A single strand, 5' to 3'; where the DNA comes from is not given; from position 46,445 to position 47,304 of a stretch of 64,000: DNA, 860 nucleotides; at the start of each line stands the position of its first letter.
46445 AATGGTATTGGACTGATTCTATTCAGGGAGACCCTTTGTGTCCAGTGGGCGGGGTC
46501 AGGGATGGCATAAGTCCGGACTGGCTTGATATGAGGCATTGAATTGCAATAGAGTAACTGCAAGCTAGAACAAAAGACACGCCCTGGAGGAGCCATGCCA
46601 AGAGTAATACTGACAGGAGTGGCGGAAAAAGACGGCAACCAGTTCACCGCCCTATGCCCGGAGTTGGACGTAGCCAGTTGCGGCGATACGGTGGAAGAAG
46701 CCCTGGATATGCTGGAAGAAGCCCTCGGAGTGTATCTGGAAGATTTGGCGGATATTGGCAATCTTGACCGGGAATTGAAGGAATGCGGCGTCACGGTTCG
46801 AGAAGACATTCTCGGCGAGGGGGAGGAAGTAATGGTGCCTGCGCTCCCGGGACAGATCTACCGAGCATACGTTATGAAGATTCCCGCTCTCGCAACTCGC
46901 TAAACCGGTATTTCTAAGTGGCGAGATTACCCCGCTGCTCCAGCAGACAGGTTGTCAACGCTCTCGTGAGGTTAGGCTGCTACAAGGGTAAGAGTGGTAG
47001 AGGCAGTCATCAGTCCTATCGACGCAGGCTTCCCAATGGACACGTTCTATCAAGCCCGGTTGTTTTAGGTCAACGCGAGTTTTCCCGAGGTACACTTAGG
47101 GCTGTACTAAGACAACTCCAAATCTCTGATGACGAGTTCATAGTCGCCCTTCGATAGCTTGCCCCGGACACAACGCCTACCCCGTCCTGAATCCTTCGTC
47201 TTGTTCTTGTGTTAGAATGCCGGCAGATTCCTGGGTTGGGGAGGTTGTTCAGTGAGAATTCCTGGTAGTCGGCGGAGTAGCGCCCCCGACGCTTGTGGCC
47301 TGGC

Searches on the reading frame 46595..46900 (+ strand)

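Call 49: search_protein_families(library=pfam, proteins=[window:46595-46900:+], max_evalue=1)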
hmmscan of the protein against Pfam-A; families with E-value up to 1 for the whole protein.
window:46595-46900:+ (102 aa): 4 families
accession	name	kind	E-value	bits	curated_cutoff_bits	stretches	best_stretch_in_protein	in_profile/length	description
PF15919.11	HicB_lk_antitox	-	0.00019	22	27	1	16-56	12-53/123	HicB_like antitoxin of bacterial toxin-antitoxin system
PF24113.1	DUF7387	-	0.0002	22.1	27.9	1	12-70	19-75/85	Family of unknown function (DUF7387)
PF12910.14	PHD_like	-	0.025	15.1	27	1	10-50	62-102/141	Antitoxin of toxin-antitoxin, RelE / RelB, TA system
PF23493.1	CysS_C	-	0.13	12.9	23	1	51-71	24-44/51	Cysteinyl-tRNA ligase anticodon binding domain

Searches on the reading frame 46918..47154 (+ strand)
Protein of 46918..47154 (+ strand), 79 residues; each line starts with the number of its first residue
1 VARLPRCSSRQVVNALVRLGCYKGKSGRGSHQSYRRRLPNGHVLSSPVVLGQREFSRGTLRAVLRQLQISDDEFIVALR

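Call 49: search_protein_families(library=pfam, proteins=[window:46918-47154:+], max_evalue=1)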
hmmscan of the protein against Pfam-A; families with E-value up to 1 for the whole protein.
window:46918-47154:+ (79 aa): 1 family
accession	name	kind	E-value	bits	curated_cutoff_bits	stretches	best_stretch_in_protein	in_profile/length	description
PF07927.17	HicA_toxin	-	1.7e-08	34.9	27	1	10-69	2-58/58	HicA toxin of bacterial toxin-antitoxin,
